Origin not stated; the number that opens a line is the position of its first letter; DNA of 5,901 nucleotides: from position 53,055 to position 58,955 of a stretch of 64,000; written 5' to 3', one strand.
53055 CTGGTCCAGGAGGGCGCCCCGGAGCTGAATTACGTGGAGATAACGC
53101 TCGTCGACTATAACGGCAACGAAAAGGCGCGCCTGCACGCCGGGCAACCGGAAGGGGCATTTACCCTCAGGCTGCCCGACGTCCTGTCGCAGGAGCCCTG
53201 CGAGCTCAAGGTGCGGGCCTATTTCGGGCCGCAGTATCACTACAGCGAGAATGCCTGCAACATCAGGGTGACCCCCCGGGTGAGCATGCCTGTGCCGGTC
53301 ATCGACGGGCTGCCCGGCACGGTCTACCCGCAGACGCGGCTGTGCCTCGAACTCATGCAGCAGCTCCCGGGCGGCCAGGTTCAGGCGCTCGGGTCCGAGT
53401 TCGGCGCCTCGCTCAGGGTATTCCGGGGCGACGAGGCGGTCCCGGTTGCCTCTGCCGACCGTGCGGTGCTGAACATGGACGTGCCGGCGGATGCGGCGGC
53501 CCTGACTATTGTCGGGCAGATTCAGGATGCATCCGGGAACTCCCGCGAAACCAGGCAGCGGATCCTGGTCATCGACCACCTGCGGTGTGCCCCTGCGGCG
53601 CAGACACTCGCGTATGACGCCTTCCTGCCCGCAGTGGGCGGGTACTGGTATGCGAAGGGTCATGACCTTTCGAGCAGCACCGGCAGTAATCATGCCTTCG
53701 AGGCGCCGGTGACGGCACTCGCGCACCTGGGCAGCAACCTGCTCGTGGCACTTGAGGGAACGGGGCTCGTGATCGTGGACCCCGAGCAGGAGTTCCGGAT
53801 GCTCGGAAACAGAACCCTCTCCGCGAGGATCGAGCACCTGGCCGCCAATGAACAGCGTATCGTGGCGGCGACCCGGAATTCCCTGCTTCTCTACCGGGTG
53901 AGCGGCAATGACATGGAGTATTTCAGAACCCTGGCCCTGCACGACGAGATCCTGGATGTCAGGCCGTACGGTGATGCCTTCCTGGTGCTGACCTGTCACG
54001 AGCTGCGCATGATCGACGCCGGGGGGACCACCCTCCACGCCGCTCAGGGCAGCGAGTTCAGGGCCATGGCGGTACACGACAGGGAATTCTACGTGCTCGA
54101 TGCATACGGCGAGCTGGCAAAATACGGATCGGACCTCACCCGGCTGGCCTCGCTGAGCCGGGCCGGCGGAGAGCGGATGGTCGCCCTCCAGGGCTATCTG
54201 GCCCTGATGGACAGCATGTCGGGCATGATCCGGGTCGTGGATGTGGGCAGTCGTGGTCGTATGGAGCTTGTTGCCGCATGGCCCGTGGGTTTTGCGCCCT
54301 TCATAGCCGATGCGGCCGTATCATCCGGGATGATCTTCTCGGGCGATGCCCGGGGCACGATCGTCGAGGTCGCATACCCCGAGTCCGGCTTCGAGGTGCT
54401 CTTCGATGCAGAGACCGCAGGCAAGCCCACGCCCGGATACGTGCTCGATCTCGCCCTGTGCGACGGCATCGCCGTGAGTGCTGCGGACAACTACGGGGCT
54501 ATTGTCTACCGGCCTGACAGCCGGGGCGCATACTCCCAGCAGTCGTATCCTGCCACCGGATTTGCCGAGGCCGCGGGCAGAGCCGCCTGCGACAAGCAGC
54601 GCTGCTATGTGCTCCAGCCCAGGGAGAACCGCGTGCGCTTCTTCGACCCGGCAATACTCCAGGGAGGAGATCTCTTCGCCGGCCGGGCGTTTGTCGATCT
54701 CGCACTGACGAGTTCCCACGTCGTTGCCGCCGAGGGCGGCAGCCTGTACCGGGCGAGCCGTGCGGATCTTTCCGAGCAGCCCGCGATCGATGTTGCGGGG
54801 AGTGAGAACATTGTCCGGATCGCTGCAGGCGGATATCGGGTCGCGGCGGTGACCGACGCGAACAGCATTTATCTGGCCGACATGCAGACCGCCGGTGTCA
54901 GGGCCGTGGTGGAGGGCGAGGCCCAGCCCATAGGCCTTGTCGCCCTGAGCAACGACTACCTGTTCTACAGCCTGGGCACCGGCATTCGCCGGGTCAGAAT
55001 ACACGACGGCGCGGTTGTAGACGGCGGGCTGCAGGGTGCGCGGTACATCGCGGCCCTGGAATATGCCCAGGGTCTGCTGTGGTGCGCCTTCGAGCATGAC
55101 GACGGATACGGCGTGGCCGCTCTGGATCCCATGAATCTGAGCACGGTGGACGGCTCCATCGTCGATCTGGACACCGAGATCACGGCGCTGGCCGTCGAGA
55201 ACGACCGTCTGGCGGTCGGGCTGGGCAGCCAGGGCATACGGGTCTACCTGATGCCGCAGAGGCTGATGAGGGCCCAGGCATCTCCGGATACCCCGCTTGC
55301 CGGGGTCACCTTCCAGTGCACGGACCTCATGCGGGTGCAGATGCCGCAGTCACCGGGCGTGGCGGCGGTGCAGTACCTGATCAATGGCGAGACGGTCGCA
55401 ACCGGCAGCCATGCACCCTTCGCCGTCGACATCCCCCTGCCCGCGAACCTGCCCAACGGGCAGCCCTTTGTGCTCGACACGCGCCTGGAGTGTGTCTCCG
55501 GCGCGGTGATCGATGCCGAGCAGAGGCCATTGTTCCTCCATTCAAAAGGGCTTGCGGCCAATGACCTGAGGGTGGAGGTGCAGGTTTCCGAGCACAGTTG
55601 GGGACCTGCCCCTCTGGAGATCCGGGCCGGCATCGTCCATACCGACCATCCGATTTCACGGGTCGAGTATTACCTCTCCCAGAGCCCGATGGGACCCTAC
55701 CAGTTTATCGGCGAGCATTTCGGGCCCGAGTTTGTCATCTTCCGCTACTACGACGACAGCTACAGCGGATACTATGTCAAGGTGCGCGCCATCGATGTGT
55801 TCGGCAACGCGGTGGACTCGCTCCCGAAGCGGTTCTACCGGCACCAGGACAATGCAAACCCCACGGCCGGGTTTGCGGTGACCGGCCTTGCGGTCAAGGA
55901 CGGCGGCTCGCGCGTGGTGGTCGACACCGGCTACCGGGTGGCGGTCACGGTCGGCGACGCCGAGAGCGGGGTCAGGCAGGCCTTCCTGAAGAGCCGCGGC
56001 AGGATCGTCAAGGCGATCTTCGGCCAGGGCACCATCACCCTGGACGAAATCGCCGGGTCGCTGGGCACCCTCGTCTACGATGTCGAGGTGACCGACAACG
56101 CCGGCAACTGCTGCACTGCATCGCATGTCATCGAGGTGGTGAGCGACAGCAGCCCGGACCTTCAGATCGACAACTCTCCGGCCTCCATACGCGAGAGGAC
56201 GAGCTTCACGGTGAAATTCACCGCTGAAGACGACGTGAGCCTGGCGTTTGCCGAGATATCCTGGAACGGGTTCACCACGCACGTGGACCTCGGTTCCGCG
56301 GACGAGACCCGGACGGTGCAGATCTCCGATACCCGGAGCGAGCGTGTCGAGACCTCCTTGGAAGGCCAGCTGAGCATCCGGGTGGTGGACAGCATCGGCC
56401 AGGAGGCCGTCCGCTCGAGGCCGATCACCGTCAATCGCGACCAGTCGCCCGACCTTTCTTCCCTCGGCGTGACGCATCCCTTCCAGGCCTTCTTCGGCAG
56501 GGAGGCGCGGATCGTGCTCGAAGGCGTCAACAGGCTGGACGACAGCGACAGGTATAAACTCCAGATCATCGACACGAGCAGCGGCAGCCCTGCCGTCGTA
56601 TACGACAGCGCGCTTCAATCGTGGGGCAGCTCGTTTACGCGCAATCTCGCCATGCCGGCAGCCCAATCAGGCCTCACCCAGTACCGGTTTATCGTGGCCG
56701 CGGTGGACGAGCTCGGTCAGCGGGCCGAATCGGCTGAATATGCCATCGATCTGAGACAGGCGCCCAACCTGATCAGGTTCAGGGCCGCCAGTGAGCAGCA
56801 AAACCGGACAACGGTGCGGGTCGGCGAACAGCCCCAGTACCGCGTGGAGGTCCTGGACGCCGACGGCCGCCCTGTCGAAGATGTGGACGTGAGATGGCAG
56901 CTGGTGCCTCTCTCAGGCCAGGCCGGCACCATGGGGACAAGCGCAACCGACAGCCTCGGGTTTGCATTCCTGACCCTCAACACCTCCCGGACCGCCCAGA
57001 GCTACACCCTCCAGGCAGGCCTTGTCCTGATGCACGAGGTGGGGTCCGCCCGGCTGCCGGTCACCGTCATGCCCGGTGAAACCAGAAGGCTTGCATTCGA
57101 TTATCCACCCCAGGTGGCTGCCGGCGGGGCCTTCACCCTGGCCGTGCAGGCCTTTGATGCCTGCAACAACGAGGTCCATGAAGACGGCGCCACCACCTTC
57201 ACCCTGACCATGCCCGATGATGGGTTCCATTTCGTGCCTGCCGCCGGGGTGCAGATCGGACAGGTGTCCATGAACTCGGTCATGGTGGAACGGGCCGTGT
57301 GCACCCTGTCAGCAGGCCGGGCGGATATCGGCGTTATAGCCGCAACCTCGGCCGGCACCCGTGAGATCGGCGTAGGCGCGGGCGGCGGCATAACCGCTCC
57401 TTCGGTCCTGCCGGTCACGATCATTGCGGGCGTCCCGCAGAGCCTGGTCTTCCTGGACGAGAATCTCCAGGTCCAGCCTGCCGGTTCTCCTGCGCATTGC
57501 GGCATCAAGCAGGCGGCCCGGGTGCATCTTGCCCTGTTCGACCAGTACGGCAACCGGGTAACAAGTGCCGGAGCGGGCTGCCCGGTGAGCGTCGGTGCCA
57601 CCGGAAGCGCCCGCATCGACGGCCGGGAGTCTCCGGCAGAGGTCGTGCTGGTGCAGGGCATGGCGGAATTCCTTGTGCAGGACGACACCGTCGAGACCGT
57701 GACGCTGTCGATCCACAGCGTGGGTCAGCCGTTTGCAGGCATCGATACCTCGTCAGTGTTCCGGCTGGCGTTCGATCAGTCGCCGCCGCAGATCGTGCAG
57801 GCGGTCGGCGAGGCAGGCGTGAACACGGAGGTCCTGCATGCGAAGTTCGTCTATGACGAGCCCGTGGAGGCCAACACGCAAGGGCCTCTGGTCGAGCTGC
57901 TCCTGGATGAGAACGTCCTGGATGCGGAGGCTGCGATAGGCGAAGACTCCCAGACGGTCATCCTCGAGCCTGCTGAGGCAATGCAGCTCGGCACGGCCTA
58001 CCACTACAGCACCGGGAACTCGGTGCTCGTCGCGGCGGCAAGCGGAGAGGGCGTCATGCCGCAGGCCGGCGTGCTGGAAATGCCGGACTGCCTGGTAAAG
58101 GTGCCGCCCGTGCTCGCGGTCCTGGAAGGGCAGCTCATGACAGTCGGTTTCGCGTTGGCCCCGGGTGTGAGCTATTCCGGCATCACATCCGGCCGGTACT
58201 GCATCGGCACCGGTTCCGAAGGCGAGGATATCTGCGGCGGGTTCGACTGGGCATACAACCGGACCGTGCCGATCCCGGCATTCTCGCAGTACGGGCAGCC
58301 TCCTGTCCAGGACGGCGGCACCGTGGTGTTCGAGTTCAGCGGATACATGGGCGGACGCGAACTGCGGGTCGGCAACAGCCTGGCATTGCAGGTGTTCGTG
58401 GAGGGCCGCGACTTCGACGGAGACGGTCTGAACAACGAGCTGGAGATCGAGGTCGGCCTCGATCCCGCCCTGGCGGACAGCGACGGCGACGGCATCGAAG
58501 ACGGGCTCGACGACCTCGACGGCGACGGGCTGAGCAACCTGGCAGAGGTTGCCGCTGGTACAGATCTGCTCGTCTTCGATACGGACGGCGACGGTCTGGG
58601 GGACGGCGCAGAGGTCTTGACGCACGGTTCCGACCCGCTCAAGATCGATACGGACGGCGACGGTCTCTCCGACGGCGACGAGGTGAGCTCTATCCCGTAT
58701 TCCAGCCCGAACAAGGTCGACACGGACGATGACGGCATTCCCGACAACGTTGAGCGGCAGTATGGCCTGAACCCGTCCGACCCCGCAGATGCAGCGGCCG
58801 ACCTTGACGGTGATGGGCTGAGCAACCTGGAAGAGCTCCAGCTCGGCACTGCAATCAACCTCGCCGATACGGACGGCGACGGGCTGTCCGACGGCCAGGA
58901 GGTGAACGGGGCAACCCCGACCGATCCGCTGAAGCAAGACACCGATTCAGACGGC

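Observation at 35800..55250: Unusual architecture: long alternation of LVIVD-type beta-propeller blades with IPT/TIG domains in the giant protein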

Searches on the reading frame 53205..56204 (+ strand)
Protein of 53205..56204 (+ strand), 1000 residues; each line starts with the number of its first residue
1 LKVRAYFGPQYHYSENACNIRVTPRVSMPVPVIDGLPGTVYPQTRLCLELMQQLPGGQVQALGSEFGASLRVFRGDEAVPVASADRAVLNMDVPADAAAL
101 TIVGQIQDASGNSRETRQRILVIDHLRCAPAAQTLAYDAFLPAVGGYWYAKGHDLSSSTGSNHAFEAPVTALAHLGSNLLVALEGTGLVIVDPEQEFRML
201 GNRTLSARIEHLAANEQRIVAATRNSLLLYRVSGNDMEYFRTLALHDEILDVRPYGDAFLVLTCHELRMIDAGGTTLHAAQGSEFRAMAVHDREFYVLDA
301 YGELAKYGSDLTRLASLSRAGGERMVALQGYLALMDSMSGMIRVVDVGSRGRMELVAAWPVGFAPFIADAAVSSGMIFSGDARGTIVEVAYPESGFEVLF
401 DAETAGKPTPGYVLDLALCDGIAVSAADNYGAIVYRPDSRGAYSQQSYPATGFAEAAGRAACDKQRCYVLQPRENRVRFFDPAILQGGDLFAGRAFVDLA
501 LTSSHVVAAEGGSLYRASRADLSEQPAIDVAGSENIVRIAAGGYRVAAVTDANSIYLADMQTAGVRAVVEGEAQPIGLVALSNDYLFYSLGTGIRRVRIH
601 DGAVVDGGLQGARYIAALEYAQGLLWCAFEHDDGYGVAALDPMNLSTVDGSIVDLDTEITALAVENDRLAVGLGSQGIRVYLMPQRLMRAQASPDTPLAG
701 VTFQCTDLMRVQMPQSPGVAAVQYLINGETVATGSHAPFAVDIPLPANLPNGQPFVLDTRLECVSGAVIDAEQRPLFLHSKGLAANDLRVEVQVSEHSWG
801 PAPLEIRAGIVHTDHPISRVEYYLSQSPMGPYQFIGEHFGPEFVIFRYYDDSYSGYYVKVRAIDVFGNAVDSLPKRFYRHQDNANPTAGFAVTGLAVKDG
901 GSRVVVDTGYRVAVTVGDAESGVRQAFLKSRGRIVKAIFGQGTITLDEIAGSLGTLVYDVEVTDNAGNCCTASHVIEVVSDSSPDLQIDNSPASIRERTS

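Call 6: search_protein_families(library=pfam, proteins=[window:53205-56204:+], max_evalue=0.01)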
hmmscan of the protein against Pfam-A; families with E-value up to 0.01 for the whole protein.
window:53205-56204:+ (1000 aa): 2 families
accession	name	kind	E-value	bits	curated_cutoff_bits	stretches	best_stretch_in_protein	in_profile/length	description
PF03178.21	CPSF_A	-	0.0043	16.9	27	0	327-394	98-160/319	CPSF A subunit region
PF17957.7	Big_7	-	0.0091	17.1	24.1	0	715-753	28-65/70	Bacterial Ig domain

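Call 52: search_protein_families(library=ncbifam, proteins=[window:53205-56204:+], max_evalue=0.01)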
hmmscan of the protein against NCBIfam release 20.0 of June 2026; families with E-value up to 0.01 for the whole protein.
window:53205-56204:+ (1000 aa): 0 families

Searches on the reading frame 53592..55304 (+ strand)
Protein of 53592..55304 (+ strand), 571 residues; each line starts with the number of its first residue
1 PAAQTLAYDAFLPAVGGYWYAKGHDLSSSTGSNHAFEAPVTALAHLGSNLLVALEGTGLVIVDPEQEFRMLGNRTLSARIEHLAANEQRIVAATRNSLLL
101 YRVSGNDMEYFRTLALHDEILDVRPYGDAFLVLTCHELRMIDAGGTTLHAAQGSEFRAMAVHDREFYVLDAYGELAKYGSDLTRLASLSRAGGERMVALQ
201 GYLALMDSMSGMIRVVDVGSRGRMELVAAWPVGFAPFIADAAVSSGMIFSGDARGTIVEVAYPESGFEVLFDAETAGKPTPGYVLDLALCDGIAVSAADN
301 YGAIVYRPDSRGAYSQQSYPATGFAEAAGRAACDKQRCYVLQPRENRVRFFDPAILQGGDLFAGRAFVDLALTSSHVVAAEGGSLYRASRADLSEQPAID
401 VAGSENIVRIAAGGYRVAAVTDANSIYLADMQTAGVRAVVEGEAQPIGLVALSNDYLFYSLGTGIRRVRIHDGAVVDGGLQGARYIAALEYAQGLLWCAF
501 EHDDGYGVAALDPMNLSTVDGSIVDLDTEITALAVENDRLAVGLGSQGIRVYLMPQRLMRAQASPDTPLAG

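Call 27: find_homologous_proteins(query=window:53592-55304:+, max_evalue=0.001)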
Query window:53592-55304:+: 8000 candidates shared short words with the query, none scored E <= 0.001.

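Call 49: search_protein_representatives(protein=window:53592-55304:+)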
Query: 571 residues. Proteins with E-value up to 0.001 (for the whole library): 66; up to 1e-10: 40; up to 1e-30: 20. The best 66 are listed.
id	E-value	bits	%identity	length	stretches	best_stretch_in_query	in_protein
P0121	5.5e-103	362.2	36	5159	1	5-568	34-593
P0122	5.0e-78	279.9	33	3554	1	4-569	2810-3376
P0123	2.1e-67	244.8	32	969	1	5-571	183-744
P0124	1.5e-65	238.6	31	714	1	50-559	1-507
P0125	8.3e-54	199.9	31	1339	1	4-570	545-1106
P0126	2.4e-53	198.4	29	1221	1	3-568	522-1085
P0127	5.0e-49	184.2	29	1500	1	3-560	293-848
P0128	1.9e-46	175.6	31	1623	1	4-570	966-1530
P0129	4.0e-46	174.6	26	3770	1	3-569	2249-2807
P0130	5.3e-45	170.9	27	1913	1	3-564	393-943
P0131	7.0e-39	150.7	28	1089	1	110-570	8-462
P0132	1.5e-38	149.6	32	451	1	209-571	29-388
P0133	8.7e-36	140.5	29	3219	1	7-566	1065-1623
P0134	1.8e-35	139.4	27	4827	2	163-555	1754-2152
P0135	1.4e-34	136.4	28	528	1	8-500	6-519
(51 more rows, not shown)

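Call 69: predict_structure(alignment_id=A2)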
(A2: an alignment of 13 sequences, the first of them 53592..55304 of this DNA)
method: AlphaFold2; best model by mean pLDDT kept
length: 571 residues; sequences in the alignment: 13
mean_pLDDT: 87.7   pTM: 0.64
mean pLDDT of the five models: 87.7, 87.4, 87.3, 86.8, 86.4
residues with pLDDT >= 90: 326; 70-90: 210; 50-70: 22; < 50: 13
segments of 3 or more residues with pLDDT < 50: 561-571
pLDDT, mean of each block of 10 residues (from residue 1): 75 82 92 92 89 95 89 92 90 96 89 94 89 96 92 93 87 92 91 88 89 86 83 86 84 81 74 85 91 88 84 80 72 91 91 87 92 94 95 93 92 93 96 90 91 91 91 85 91 88 94 85 91 89 94 75 36 28
secondary structure, 60 per line:
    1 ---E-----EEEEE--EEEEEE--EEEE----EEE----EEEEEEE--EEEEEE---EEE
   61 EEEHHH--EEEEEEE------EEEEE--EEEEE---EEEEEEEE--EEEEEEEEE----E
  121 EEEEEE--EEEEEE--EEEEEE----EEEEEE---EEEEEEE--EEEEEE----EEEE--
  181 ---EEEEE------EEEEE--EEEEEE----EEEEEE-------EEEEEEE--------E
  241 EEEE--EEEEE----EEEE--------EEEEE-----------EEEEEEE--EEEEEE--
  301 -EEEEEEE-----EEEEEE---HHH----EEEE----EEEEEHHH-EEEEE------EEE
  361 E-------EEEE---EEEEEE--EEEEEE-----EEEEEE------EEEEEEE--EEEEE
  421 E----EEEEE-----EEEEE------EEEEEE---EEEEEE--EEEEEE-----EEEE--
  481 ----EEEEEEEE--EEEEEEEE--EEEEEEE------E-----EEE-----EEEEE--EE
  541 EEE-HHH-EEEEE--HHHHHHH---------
elements in order: E10-14 E17-22 E25-28 E33-35 E40-46 E49-54 E58-63 E69-75 E82-86 E89-93 E97-104 E107-115 E120-126 E129-134 E137-142 E147-152 E156-162 E165-170 E175-178 E184-188 E195-199 E202-207 E212-217 E225-231 E240-244 E247-251 E256-259 E268-272 E284-290 E293-298 E302-308 E314-319 E330-333 E338-342 E347-351 E358-361 E369-372 E376-381 E384-389 E395-400 E407-413 E416-421 E426-430 E436-440 E447-452 E456-461 E464-469 E475-478 E485-492 E495-502 E505-511 E524-526 E532-536 E539-543 E549-553 H556-562

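Call 71: fold_search(model_id=the predicted structure, library=pdb)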
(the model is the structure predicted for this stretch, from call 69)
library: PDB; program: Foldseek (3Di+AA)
matches with E <= 10: 1971; with E <= 0.001: 1694
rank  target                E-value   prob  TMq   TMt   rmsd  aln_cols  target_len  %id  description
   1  9g33_UU               4.2e-21  1.00  0.39  0.27  24.0       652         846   12  Stalled 90S - Utp23-Krr1-deltaC3 (released 2025-06-18)
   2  9n6v_LT               7.3e-21  1.00  0.38  0.26  22.8       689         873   11  SSU processome maturation and disassembly, State A (released 2025-11-05)
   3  9n77_LT               1.5e-20  1.00  0.39  0.27  22.6       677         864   12  SSU processome maturation and disassembly, State K (released 2025-11-05)
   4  4nsx                  1.9e-20  1.00  0.29  0.26  23.0       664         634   12  Crystal Structure of the Utp21 tandem WD Domain (released 2014-02-19)
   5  9n6z_LT               3.5e-20  1.00  0.41  0.29  22.6       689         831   11  SSU processome maturation and disassembly, State D (released 2025-11-05)
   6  6zqd_UU               4.5e-20  1.00  0.38  0.26  23.7       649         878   12  Cryo-EM structure of the 90S pre-ribosome from Saccharomyces cerevisiae, state Post-A1 (released 2020-09-23)
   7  9n73_LT               7.1e-20  1.00  0.39  0.27  22.6       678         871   12  SSU processome maturation and disassembly, State G (released 2025-10-29)
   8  9n6z_LQ               1.6e-19  1.00  0.41  0.29  24.2       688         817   12  SSU processome maturation and disassembly, State D (released 2025-11-05)
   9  6zqa_UU               2.1e-19  1.00  0.33  0.23  23.9       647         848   13  Cryo-EM structure of the 90S pre-ribosome from Saccharomyces cerevisiae, state A (Poly-Ala) (released 2020-09-23)
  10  6lqr_BE               2.2e-19  1.00  0.39  0.28  22.5       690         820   11  Cryo-EM structure of 90S small subunit preribosomes in transition states (State C) (released 2020-09-16)
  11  5wlc_LT               2.3e-19  1.00  0.31  0.22  22.7       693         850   12  The complete structure of the small subunit processome (released 2017-09-27)
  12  5wyj_BE               4.4e-19  1.00  0.32  0.25  22.5       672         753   13  Cryo-EM structure of the 90S small subunit pre-ribosome (Dhr1-depleted, Enp1-TAP, state 1) (released 2017-03-29)
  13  7mq8_LT               6.0e-19  1.00  0.34  0.23  23.6       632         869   12  Cryo-EM structure of the human SSU processome, state pre-A1 (released 2021-09-22)
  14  9n74_LQ               8.0e-19  1.00  0.40  0.29  24.3       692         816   12  SSU processome maturation and disassembly, State H (released 2025-10-29)
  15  9n6v_LQ               8.4e-19  1.00  0.39  0.28  24.3       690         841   12  SSU processome maturation and disassembly, State A (released 2025-11-05)
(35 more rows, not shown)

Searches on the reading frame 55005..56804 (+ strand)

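Call 14: search_protein_families(library=pfam, proteins=[window:55005-56804:+], max_evalue=0.1)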
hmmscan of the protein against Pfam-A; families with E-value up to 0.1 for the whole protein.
window:55005-56804:+ (600 aa): 1 family
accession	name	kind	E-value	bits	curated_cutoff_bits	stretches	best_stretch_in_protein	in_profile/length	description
PF17957.7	Big_7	-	3.6e-05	24.8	24.1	0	115-153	28-65/70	Bacterial Ig domain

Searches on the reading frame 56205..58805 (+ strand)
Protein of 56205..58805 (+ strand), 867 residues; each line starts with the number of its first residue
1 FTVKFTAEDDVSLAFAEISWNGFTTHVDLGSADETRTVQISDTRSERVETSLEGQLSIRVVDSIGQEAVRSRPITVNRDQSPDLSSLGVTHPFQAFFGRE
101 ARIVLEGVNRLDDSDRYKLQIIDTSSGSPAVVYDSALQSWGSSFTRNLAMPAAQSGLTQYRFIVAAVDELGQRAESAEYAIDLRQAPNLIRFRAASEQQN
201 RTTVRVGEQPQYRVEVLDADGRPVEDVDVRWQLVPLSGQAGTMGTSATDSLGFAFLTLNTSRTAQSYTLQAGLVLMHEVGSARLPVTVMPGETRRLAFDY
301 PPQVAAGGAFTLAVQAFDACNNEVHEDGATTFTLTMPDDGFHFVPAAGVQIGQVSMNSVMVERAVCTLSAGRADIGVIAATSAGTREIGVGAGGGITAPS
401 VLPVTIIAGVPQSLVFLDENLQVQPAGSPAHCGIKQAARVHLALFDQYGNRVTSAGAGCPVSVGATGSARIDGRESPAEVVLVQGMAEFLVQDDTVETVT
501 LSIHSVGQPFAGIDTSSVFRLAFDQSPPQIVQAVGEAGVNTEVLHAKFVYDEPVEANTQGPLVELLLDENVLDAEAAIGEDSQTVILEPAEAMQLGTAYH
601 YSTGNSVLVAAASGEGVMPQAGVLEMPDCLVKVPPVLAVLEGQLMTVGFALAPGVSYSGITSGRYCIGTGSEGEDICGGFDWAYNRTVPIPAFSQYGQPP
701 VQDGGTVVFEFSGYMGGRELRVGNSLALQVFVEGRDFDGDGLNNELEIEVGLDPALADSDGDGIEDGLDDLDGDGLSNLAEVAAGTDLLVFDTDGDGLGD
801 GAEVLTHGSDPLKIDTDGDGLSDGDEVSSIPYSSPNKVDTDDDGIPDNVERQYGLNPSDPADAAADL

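Call 14: search_protein_families(library=pfam, proteins=[window:56205-58805:+], max_evalue=0.1)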
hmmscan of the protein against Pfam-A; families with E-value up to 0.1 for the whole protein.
window:56205-58805:+ (867 aa): 4 families
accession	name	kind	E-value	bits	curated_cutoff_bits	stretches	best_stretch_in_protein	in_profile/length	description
PF18884.5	TSP3_bac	-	4.3e-18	65.2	25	3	792-813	1-21/22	Bacterial TSP3 repeat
PF02369.22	Big_1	-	1.2e-05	25.7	34.9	1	211-271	20-78/93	Bacterial Ig-like domain (group 1)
PF17789.7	MG4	-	0.00013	22.6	24.7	1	213-271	19-73/95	Macroglobulin domain MG4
PF09134.16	Invasin_D3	-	0.01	16.7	33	0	213-272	25-81/98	Invasin, domain 3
